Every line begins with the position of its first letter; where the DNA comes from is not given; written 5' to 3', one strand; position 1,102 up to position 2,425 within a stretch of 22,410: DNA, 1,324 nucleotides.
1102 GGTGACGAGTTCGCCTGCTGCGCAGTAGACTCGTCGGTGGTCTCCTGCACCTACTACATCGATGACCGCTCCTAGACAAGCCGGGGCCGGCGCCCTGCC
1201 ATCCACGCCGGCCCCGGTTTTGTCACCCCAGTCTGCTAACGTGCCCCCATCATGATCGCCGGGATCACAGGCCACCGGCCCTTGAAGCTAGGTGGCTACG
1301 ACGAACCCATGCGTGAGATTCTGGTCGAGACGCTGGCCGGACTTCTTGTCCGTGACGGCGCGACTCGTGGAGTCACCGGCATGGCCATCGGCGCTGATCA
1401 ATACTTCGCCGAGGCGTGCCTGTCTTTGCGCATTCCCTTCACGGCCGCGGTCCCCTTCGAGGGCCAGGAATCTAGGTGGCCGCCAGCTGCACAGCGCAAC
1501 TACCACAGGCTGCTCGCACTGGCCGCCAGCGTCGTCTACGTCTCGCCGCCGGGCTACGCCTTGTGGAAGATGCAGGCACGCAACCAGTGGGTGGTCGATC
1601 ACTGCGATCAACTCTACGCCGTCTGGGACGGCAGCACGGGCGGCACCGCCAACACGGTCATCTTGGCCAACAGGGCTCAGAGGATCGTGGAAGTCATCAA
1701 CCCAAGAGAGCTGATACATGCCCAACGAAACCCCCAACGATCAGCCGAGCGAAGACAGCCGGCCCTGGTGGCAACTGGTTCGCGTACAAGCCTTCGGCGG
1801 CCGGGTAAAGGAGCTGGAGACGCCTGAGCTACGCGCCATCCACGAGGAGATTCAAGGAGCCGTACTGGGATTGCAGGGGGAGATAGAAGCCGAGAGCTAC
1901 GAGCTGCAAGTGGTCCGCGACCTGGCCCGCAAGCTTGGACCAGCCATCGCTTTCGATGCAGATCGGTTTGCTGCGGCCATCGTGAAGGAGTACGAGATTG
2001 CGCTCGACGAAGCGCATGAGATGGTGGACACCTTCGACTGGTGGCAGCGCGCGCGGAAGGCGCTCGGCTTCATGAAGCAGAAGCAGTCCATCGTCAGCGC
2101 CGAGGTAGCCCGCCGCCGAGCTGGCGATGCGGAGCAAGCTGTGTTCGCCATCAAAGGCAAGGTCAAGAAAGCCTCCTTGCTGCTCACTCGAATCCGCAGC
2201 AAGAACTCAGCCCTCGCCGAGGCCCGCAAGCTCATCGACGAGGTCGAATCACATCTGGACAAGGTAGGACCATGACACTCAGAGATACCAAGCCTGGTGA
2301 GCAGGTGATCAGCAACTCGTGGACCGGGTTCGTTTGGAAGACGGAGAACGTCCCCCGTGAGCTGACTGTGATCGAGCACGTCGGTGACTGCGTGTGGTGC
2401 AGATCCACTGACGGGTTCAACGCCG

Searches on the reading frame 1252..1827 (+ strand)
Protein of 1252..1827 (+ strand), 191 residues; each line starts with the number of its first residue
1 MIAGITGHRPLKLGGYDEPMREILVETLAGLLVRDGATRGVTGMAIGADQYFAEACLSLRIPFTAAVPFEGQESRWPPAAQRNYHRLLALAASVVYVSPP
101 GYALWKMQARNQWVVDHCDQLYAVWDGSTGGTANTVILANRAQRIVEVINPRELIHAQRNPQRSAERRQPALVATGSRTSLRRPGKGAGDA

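Call 25: search_protein_families(library=phrogs, proteins=[window:1252-1827:+], max_evalue=0.001)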
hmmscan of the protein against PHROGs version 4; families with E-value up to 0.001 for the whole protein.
window:1252-1827:+ (191 aa): 2 families
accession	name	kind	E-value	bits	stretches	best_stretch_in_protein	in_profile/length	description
phrog_289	-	other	3.5e-13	50.3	1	4-150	26-141/500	GTP-binding domain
phrog_4299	-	unknown function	0.00049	20.3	1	41-157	150-267/322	-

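Call 30: search_protein_families(library=pfam, proteins=[window:1252-1827:+], max_evalue=0.1)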
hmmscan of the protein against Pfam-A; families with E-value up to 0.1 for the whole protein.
window:1252-1827:+ (191 aa): 3 families
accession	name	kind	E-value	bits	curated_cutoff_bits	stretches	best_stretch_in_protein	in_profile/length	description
PF06908.16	YpsA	-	6.9e-14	52.6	27.7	1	5-136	3-145/168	YspA SLOG family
PF02481.21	DNA_processg_A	-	1.5e-05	24.7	29.6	1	41-152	78-190/212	DNA recombination-mediator protein A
PF12694.12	cpYpsA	-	0.072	13.3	26.2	1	107-180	53-128/145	Circularly permutated YpsA SLOG family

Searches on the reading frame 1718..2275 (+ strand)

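Call 25: search_protein_families(library=phrogs, proteins=[window:1718-2275:+], max_evalue=0.001)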
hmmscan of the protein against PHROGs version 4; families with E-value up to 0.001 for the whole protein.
window:1718-2275:+ (185 aa): 0 families

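Call 30: search_protein_families(library=pfam, proteins=[window:1718-2275:+], max_evalue=0.1)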
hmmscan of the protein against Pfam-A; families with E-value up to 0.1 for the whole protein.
window:1718-2275:+ (185 aa): 2 families
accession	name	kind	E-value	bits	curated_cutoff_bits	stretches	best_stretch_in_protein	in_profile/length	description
PF04985.20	Phage_tube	-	0.044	14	22.4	0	26-59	16-47/165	Phage tail tube protein FII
PF04472.17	SepF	-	0.063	14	27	0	127-153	33-59/72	Cell division protein SepF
